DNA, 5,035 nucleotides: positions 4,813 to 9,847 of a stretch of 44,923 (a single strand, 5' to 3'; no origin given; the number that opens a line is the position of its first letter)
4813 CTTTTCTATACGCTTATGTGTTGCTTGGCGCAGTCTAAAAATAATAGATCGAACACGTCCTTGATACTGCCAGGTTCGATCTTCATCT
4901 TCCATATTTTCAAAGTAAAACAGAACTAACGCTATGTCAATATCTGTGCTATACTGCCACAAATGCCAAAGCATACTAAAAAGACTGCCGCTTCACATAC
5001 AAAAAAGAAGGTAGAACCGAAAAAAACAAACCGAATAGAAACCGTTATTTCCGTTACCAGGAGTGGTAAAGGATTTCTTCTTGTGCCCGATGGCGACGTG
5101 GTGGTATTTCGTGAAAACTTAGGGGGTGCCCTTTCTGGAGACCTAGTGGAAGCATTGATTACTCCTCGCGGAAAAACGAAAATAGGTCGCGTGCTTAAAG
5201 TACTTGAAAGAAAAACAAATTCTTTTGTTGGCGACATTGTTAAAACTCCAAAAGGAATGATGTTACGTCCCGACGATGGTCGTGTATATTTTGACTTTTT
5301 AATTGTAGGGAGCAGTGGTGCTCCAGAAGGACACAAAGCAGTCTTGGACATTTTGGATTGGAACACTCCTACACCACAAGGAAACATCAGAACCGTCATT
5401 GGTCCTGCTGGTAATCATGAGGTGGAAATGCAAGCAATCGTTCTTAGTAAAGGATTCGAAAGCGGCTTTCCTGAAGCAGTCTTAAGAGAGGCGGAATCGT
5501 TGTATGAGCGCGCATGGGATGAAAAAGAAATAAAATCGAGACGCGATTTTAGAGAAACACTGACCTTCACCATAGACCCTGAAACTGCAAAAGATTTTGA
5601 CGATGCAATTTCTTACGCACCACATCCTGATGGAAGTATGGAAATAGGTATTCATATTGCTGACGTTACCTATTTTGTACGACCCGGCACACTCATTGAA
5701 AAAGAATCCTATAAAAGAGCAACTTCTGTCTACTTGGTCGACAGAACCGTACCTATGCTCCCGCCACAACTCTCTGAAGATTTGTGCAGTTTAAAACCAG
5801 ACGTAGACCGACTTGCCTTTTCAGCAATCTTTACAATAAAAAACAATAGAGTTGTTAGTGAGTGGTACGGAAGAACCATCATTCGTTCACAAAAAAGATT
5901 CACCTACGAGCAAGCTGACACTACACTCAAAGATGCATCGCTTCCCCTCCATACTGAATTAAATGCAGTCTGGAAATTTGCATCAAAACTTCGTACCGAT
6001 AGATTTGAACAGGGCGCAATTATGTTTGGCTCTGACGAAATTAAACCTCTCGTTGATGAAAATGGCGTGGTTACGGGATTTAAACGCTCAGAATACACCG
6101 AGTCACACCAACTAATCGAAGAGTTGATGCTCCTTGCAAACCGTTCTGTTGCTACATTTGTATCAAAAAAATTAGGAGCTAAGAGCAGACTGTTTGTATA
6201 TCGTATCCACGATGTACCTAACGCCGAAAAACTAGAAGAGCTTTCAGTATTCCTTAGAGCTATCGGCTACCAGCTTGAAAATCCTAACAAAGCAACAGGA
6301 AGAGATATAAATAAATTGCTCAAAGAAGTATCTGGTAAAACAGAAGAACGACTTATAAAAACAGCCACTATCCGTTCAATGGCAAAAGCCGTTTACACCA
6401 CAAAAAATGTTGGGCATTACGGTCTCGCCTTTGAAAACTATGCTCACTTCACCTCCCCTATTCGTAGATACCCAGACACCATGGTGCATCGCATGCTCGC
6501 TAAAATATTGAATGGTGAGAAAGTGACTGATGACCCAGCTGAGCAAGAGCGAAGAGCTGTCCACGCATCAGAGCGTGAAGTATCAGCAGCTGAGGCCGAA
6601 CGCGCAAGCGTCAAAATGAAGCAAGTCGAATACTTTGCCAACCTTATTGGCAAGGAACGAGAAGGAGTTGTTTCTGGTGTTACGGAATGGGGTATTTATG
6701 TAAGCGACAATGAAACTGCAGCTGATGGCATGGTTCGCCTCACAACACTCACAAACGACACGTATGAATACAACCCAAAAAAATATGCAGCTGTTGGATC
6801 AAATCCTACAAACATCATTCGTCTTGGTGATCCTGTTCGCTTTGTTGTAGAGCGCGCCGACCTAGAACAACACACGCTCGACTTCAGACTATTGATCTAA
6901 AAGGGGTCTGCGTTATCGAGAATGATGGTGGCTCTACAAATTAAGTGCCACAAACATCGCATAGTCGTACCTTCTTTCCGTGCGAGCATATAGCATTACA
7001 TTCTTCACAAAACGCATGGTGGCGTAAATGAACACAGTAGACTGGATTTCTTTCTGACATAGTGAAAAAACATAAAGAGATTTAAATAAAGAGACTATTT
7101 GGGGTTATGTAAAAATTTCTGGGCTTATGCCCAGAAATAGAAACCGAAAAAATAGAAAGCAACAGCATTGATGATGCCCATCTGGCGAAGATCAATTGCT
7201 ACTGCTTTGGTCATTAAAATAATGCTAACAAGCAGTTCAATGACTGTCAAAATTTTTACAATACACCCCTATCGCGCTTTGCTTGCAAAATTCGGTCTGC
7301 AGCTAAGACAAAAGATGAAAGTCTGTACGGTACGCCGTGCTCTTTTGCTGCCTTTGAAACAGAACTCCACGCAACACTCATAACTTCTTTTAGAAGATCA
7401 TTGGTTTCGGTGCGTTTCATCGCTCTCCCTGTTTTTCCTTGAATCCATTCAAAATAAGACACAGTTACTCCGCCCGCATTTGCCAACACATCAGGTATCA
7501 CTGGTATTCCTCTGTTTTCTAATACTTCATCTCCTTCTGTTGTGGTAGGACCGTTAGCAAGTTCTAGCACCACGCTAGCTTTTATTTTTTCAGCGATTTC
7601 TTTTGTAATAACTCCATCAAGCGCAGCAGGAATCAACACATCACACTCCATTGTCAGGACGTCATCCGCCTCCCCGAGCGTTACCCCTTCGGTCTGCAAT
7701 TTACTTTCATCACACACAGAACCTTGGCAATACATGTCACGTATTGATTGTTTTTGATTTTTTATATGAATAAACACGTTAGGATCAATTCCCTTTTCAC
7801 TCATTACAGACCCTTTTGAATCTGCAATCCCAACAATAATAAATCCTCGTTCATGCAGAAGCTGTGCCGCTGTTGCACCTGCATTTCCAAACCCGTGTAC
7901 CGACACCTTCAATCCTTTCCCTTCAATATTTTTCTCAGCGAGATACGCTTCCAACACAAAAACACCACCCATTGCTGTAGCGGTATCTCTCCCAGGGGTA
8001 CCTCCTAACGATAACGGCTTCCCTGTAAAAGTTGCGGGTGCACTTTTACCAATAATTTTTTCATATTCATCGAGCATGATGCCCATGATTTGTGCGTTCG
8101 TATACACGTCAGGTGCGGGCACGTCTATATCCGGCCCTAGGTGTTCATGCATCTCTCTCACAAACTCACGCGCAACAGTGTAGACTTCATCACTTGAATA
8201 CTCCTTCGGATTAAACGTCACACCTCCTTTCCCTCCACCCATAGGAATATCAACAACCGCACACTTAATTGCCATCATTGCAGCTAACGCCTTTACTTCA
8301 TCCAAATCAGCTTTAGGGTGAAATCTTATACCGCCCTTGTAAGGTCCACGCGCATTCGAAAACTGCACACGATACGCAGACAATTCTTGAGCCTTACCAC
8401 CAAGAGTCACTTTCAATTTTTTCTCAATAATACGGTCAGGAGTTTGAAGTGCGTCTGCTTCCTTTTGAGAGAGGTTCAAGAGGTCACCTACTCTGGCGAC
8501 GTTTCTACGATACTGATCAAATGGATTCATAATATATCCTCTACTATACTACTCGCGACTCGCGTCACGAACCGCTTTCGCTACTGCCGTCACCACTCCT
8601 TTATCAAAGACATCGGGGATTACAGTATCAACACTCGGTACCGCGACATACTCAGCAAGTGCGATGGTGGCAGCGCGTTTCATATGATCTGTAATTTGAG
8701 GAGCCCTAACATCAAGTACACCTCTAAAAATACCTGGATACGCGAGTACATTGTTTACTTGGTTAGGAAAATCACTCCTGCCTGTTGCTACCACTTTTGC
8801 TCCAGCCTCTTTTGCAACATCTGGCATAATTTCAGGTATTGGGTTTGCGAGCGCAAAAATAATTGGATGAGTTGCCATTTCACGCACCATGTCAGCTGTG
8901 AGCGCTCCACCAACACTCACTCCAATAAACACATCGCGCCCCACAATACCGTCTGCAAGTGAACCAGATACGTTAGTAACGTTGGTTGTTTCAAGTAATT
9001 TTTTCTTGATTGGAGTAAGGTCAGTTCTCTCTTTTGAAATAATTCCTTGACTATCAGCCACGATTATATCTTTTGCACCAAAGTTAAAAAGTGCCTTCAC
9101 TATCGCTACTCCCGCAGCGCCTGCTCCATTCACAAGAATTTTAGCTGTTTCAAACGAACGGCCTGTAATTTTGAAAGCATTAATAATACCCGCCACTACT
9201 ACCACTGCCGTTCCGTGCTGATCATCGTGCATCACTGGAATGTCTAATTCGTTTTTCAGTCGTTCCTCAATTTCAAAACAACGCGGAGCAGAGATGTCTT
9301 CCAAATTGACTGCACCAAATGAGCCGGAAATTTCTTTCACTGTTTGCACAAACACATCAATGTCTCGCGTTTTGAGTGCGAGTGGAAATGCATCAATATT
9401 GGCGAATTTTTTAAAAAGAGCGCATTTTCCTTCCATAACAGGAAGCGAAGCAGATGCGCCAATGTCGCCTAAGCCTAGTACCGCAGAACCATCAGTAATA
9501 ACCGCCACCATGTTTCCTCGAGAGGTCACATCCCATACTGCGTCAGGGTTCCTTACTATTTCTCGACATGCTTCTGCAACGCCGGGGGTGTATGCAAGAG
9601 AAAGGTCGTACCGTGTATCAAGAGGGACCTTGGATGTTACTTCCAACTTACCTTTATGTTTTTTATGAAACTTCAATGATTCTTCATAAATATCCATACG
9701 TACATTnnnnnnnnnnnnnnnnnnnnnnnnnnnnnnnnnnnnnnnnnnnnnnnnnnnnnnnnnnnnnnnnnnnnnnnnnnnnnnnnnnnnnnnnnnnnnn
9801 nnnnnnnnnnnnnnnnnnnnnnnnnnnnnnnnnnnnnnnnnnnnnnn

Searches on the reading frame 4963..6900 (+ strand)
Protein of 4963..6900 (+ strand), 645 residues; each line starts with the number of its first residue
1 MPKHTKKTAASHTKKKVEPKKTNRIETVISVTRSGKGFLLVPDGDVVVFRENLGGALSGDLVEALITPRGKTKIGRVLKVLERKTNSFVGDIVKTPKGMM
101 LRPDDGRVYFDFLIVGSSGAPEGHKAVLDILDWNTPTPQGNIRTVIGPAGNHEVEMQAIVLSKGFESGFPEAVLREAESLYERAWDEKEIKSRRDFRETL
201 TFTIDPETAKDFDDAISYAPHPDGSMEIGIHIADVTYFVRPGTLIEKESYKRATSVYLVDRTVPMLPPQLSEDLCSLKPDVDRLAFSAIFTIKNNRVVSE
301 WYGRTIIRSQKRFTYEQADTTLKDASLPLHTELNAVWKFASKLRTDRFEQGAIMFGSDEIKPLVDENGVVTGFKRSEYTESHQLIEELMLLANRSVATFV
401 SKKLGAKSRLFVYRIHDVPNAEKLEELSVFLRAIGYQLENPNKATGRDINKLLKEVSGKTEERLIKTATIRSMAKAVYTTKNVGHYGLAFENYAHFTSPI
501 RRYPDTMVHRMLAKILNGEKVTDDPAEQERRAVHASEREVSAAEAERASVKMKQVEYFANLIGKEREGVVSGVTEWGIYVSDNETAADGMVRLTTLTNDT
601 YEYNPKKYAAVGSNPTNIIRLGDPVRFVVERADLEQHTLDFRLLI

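Call 59: search_protein_families(library=pfam, proteins=[window:4963-6900:+], max_evalue=0.001)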
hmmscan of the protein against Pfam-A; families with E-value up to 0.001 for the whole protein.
window:4963-6900:+ (645 aa): 3 families
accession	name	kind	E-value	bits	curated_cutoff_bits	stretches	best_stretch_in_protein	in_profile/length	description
PF00773.25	RNB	-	5e-103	345.2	29.3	1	193-517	1-325/326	RNB domain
PF17876.7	CSD2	-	1.7e-14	54.1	26.2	1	102-170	3-74/74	Cold shock domain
PF17849.7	OB_Dis3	-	2.5e-05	24.7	22.8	1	122-162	33-75/77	Dis3-like cold-shock domain 2 (CSD2)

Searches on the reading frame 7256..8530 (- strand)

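Call 59: search_protein_families(library=pfam, proteins=[window:7256-8530:-], max_evalue=0.001)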
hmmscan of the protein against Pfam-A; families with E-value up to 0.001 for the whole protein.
window:7256-8530:- (424 aa): 2 families
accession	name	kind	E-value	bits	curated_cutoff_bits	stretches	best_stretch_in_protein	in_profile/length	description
PF00208.27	ELFV_dehydrog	-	7e-62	209.7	23.4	1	176-422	1-241/241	Glutamate/Leucine/Phenylalanine/Valine dehydrogenase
PF02812.23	ELFV_dehydrog_N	-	8.3e-48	161.8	25.3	1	31-158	1-129/129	Glu/Leu/Phe/Val dehydrogenase, dimerisation domain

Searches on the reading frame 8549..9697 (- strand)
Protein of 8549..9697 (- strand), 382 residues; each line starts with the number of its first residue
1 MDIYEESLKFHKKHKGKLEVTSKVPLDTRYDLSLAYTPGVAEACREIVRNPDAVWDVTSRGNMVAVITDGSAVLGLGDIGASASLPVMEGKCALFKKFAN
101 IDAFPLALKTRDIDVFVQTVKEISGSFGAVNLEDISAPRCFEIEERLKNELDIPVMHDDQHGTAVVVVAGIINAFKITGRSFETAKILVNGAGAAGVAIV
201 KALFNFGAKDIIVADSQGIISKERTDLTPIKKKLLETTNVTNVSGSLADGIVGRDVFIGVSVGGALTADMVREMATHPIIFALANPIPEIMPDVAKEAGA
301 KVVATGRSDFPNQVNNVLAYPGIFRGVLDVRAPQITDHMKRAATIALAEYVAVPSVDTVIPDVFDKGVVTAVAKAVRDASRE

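Call 59: search_protein_families(library=pfam, proteins=[window:8549-9697:-], max_evalue=0.001)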
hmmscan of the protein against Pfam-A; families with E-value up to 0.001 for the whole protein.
window:8549-9697:- (382 aa): 3 families
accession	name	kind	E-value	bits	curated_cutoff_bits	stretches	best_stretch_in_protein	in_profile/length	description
PF00390.24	malic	-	3.7e-30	105.5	23.1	1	16-148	2-182/182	Malic enzyme, N-terminal domain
PF03949.21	Malic_M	-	1.2e-25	90.7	23.5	1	162-374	3-251/258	Malic enzyme, NAD binding domain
PF00208.27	ELFV_dehydrog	-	0.00016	21.9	23.4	1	165-224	15-72/241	Glutamate/Leucine/Phenylalanine/Valine dehydrogenase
